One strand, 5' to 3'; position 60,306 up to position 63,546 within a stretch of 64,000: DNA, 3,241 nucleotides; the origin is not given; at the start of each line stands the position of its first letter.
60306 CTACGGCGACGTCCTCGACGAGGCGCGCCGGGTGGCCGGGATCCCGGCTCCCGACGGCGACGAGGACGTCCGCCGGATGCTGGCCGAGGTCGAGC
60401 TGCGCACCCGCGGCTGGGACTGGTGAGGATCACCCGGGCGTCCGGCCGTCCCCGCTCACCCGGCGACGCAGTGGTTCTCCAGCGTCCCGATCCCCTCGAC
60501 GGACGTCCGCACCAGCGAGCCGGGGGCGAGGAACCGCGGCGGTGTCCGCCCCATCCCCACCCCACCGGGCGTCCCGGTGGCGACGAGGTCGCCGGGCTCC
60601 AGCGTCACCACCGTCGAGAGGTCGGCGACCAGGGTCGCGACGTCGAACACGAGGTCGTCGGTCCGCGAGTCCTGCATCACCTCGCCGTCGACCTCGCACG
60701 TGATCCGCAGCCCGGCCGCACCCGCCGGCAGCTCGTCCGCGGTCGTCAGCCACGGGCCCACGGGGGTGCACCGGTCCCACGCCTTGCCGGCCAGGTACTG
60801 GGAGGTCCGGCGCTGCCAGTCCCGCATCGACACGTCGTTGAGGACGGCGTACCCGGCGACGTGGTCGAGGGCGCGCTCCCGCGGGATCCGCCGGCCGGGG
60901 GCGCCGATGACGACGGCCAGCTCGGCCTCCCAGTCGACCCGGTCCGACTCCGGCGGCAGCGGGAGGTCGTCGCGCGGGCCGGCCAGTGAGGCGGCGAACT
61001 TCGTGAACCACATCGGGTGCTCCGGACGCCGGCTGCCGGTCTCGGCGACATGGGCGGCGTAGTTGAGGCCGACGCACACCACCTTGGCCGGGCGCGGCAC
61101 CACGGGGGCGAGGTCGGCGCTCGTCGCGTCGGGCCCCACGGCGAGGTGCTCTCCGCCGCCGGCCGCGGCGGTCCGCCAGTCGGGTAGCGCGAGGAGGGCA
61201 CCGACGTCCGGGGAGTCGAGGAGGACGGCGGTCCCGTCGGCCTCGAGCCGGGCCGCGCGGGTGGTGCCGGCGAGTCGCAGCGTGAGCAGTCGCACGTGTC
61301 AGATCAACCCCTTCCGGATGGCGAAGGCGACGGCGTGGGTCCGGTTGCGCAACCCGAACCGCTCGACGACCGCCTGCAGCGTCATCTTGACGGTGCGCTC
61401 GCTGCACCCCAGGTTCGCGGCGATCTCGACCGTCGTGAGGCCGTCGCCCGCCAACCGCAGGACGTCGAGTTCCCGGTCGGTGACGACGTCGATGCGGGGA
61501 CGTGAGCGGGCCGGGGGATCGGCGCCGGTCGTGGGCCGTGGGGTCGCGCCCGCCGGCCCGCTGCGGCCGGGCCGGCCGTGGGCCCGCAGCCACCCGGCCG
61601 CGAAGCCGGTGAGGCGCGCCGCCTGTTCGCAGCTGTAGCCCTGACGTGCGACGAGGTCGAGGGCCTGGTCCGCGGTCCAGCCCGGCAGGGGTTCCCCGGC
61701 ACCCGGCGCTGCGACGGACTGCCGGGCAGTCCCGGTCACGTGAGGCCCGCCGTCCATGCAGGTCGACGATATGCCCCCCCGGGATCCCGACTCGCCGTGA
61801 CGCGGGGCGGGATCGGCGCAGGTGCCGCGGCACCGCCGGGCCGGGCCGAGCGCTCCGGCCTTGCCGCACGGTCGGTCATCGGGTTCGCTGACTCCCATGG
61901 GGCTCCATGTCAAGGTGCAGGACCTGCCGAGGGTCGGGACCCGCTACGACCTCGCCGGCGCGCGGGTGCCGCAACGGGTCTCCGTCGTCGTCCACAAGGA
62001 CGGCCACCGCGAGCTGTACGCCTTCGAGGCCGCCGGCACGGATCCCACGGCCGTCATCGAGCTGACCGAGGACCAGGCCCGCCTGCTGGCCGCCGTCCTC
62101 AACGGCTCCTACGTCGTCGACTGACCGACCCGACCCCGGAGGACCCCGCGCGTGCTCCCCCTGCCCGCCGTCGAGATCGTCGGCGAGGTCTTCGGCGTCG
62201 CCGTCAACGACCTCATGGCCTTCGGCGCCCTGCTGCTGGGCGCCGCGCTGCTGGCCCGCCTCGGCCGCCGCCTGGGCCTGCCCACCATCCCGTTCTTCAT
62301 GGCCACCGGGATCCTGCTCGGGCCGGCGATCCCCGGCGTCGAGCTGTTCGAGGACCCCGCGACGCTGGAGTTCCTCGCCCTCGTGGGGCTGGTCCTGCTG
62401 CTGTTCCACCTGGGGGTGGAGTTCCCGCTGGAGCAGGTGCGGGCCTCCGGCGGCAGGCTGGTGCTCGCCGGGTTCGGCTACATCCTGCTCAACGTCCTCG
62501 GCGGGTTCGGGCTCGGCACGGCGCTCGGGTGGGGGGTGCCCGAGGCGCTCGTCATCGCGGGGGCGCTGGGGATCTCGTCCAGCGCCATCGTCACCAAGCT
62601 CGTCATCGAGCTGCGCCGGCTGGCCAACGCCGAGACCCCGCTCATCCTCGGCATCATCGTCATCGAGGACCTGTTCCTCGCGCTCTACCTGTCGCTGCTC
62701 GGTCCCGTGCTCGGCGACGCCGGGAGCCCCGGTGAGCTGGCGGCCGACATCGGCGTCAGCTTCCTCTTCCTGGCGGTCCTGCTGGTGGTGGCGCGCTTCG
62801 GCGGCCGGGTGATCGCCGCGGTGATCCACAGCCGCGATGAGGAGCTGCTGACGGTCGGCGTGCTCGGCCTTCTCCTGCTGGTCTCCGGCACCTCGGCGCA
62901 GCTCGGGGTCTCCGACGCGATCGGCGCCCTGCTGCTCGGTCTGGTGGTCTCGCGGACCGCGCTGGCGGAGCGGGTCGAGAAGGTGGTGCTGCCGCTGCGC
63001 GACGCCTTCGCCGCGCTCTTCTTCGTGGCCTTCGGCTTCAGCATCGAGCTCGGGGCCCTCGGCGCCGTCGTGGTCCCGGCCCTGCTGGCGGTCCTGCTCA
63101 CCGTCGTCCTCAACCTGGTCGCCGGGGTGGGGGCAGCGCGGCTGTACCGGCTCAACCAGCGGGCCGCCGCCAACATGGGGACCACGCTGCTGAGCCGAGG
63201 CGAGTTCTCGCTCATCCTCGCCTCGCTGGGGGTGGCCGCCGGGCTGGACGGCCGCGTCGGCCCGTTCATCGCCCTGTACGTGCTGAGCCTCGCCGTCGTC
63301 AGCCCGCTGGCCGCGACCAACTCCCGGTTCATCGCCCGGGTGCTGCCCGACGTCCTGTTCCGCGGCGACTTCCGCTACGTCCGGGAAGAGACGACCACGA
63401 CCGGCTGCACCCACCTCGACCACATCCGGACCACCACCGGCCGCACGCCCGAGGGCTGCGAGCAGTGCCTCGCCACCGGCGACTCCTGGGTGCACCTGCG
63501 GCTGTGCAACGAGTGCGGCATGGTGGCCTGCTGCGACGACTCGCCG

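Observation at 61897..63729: CPA2 K+/H+-type antiporter fused to a UBP-type zinc finger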

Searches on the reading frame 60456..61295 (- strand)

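Call 3: search_protein_families(library=pfam, proteins=[window:60456-61295:-], max_evalue=0.01)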
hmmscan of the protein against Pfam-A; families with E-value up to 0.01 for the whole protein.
window:60456-61295:- (279 aa): 1 family
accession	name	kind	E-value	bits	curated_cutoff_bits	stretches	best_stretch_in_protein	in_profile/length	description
PF01557.24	FAA_hydrolase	-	4.1e-69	232.9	23.9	1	71-275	1-212/214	Fumarylacetoacetate (FAA) hydrolase C-terminal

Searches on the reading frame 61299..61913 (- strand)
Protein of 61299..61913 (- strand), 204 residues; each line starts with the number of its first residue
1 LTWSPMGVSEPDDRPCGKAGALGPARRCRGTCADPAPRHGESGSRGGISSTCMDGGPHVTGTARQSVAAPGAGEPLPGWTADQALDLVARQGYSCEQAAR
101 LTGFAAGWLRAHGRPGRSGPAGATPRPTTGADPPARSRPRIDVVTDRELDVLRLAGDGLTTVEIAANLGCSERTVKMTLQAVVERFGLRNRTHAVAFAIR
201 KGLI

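Call 3: search_protein_families(library=pfam, proteins=[window:61299-61913:-], max_evalue=0.01)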
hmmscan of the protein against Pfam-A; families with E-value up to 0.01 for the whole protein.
window:61299-61913:- (204 aa): 8 families
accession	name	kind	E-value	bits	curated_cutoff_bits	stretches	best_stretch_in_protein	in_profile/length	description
PF00196.25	GerE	-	1.2e-13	50.9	23.5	1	143-198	2-57/57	Bacterial regulatory proteins, luxR family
PF13384.12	HTH_23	-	9e-09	35.3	24.6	1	146-180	5-39/50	Homeodomain-like domain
PF08281.18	Sigma70_r4_2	-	9.8e-06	25.6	25.7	1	151-180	18-48/54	Sigma-70, region 4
PF04545.22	Sigma70_r4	-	0.00013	21.8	24.1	1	141-177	2-39/50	Sigma-70, region 4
PF13551.12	HTH_29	-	0.0002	21.8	28.1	1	151-176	4-30/64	Winged helix-turn helix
PF13518.12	HTH_28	-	0.00021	21.8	25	0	151-176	5-30/52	Helix-turn-helix domain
PF07638.17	Sigma70_ECF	-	0.0052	17.1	21.1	1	148-182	143-175/185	ECF sigma factor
PF13560.12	HTH_31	-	0.0062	17.3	27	0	89-110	11-32/64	Helix-turn-helix domain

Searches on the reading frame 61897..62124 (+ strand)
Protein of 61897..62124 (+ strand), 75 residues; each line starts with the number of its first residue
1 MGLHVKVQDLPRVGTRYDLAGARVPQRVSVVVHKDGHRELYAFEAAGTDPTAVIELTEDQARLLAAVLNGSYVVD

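Call 3: search_protein_families(library=pfam, proteins=[window:61897-62124:+], max_evalue=0.01)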
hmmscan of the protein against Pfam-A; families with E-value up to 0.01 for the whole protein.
window:61897-62124:+ (75 aa): 0 families

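Call 4: search_protein_families(library=ncbifam, proteins=[window:61897-62124:+], max_evalue=0.01)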
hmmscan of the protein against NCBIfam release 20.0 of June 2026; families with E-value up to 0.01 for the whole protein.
window:61897-62124:+ (75 aa): 0 families

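Call 21: search_protein_families(library=pfam, proteins=[window:61897-62124:+], max_evalue=10)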
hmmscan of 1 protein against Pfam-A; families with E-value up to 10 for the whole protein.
window:61897-62124:+ (75 aa): 0 families

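Call 23: search_solved_structures(query=window:61897-62124:+, max_evalue=10, show_alignments=3)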
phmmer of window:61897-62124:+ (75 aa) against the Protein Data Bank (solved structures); distinct sequences matched with E-value up to 10: 3.
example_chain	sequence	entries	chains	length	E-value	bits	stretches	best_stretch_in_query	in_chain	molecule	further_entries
7agw_A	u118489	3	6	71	1.3e-09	41.3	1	2-70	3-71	K(+)/H(+) antiporter subunit KhtT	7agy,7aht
7agv_A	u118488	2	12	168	4.1e-09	39.7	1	2-71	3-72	K(+)/H(+) antiporter subunit KhtT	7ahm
4w4j_A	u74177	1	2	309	0.45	14.3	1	34-72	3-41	EspG3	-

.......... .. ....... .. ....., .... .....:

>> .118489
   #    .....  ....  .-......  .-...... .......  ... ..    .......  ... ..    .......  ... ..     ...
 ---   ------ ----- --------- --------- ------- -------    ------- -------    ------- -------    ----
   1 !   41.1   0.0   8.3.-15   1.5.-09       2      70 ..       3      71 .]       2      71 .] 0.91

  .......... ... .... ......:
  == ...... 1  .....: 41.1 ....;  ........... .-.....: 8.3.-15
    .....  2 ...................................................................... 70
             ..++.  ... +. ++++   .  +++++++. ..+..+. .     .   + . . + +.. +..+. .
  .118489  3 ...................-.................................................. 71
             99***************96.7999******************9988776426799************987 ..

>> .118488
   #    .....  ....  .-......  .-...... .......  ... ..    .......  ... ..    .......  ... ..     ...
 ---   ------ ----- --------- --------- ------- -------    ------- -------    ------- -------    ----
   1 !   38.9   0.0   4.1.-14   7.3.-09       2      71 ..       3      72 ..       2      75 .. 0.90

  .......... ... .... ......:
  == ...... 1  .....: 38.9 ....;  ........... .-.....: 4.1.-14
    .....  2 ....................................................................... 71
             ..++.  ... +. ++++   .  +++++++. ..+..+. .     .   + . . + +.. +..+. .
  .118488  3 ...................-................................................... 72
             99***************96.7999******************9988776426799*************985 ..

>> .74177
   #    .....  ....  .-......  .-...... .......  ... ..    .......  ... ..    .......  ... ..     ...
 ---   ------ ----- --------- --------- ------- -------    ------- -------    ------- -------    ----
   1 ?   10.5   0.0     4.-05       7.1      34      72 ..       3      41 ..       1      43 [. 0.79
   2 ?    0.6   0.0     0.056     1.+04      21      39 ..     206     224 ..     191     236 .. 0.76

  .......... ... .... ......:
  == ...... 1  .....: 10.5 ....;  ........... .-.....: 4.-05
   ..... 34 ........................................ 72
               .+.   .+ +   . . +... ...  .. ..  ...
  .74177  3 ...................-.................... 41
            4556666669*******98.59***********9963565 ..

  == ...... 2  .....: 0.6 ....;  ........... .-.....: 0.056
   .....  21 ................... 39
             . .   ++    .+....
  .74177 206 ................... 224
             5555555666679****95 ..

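Call 35: find_related_loci(query=A2, collection=genome_contigs, flank=3500)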
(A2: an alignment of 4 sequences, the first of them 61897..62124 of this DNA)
Query A2 (75 aa) in genome_contigs; peptide patterns used: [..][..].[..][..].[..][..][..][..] (x = any residue, [..] = any of these).
378 stretches matched a pattern; 285 encode a relative of the query (tblastn E <= 1e-3); the best 80 are kept; 80 distinct loci.
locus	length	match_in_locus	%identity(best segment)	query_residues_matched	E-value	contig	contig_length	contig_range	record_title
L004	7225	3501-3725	77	1-75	4e-36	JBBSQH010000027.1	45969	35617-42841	MAG: Actinomycetales bacterium isolate LS6_sbin.81 LS6_sbin.81_K_1802926_L_45969_cov_15.1708, whole genome shotgun seque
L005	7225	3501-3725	57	1-75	3e-24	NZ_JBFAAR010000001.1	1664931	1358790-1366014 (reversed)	Actinoplanes sp. NPDC023714 NPDC023714_65_E6.ctg-0001, whole genome shotgun sequence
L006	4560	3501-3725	57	1-75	1e-23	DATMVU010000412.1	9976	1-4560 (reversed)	MAG TPA_asm: Actinoplanes sp. isolate SMAG_U13076 k141_1844103, whole genome shotgun sequence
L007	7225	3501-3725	57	1-75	1e-23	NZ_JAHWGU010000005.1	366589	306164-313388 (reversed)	Actinoplanes sp. DH11 NODE_5_length_366589_cov_24.283732/1-366589, whole genome shotgun sequence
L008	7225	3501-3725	56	1-75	3e-23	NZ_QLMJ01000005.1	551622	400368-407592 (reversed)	Actinoplanes lutulentus strain CGMCC 4.7090 Ga0171608_105, whole genome shotgun sequence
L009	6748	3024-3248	57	1-75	9e-23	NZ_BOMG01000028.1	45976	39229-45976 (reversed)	Actinoplanes couchii strain NBRC 106145 sequence028, whole genome shotgun sequence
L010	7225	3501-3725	56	1-75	1e-22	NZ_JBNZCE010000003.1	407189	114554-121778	Actinoplanes sp. G11-F43 G11-F43scaffold3, whole genome shotgun sequence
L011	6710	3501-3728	59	1-75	2e-22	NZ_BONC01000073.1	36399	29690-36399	Asanoa iriomotensis strain NBRC 100142 sequence073, whole genome shotgun sequence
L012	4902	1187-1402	56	1-72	8e-22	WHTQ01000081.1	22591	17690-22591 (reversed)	MAG: Micromonosporaceae bacterium isolate Dino_bin41 k141_423295_length_22591_cov_55.9892, whole genome shotgun sequence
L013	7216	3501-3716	56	1-72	1e-21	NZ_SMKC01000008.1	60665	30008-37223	Streptomyces sp. 8K308 NODE_8_length_60665_cov_44.7723, whole genome shotgun sequence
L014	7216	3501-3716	54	1-72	1e-21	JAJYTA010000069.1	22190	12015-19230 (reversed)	MAG: Actinomycetes bacterium isolate DX1.bin79 NODE_3437_length_22190_cov_3.955536, whole genome shotgun sequence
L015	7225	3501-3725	49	1-75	4e-21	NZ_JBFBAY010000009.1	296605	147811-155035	Micromonospora sp. NPDC051196 NPDC051196_28_C8.ctg-0009, whole genome shotgun sequence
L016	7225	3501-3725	49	1-75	5e-21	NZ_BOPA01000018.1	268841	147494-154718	Micromonospora gifhornensis strain NBRC 16317 sequence018, whole genome shotgun sequence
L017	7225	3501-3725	51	1-75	5e-21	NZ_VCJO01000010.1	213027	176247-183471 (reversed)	Micromonospora sp. CP22 NODE_10_length_213027_cov_157.483358, whole genome shotgun sequence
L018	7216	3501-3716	50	1-72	5e-21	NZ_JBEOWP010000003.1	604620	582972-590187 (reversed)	Micromonospora sp. NPDC002389 NPDC002389_40_C2.ctg-0003, whole genome shotgun sequence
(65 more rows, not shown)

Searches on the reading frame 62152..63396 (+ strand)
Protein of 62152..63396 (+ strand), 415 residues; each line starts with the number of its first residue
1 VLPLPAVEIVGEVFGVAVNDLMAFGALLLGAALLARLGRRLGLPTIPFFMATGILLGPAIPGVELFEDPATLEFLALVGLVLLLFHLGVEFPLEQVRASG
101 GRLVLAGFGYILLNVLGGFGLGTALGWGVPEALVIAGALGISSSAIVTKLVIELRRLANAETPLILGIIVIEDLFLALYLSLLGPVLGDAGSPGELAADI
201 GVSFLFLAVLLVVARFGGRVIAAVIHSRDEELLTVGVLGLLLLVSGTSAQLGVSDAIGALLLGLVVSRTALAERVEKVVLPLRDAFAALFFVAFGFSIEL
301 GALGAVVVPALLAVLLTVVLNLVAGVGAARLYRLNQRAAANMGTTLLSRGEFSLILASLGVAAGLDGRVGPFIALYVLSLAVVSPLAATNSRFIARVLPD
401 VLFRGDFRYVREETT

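Call 58: search_solved_structures(query=window:62152-63396:+, max_evalue=0.001)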
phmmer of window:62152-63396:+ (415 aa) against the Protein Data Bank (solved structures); distinct sequences matched with E-value up to 0.001: 5.
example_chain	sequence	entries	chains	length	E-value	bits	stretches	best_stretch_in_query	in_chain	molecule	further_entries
4bwz_A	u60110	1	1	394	9.3e-19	71.1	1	21-379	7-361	NA(+)/H(+) ANTIPORTER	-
5bz3_A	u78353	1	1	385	1.4e-18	70.5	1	21-379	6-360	Na(+)/H(+) antiporter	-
5bz2_A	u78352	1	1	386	2.4e-18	69.8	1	21-379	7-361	Na(+)/H(+) antiporter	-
8bxg_A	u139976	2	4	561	5.1e-07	32.5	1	29-356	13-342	Glutathione-regulated potassium-efflux system protein KefC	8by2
9emb_A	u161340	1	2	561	2e-06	30.5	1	29-356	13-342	Glutathione-regulated potassium-efflux system protein KefC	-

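Call 66: search_solved_structures(query=window:62152-63396:+, max_evalue=0.00001, show_alignments=4)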
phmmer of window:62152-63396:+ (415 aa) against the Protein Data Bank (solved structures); distinct sequences matched with E-value up to 0.00001: 5.
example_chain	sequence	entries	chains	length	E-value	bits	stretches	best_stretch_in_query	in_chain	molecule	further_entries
4bwz_A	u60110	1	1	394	9.3e-19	71.1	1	21-379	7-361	NA(+)/H(+) ANTIPORTER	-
5bz3_A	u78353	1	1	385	1.4e-18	70.5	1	21-379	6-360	Na(+)/H(+) antiporter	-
5bz2_A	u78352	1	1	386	2.4e-18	69.8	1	21-379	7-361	Na(+)/H(+) antiporter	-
8bxg_A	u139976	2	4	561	5.1e-07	32.5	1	29-356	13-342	Glutathione-regulated potassium-efflux system protein KefC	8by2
9emb_A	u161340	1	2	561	2e-06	30.5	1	29-356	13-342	Glutathione-regulated potassium-efflux system protein KefC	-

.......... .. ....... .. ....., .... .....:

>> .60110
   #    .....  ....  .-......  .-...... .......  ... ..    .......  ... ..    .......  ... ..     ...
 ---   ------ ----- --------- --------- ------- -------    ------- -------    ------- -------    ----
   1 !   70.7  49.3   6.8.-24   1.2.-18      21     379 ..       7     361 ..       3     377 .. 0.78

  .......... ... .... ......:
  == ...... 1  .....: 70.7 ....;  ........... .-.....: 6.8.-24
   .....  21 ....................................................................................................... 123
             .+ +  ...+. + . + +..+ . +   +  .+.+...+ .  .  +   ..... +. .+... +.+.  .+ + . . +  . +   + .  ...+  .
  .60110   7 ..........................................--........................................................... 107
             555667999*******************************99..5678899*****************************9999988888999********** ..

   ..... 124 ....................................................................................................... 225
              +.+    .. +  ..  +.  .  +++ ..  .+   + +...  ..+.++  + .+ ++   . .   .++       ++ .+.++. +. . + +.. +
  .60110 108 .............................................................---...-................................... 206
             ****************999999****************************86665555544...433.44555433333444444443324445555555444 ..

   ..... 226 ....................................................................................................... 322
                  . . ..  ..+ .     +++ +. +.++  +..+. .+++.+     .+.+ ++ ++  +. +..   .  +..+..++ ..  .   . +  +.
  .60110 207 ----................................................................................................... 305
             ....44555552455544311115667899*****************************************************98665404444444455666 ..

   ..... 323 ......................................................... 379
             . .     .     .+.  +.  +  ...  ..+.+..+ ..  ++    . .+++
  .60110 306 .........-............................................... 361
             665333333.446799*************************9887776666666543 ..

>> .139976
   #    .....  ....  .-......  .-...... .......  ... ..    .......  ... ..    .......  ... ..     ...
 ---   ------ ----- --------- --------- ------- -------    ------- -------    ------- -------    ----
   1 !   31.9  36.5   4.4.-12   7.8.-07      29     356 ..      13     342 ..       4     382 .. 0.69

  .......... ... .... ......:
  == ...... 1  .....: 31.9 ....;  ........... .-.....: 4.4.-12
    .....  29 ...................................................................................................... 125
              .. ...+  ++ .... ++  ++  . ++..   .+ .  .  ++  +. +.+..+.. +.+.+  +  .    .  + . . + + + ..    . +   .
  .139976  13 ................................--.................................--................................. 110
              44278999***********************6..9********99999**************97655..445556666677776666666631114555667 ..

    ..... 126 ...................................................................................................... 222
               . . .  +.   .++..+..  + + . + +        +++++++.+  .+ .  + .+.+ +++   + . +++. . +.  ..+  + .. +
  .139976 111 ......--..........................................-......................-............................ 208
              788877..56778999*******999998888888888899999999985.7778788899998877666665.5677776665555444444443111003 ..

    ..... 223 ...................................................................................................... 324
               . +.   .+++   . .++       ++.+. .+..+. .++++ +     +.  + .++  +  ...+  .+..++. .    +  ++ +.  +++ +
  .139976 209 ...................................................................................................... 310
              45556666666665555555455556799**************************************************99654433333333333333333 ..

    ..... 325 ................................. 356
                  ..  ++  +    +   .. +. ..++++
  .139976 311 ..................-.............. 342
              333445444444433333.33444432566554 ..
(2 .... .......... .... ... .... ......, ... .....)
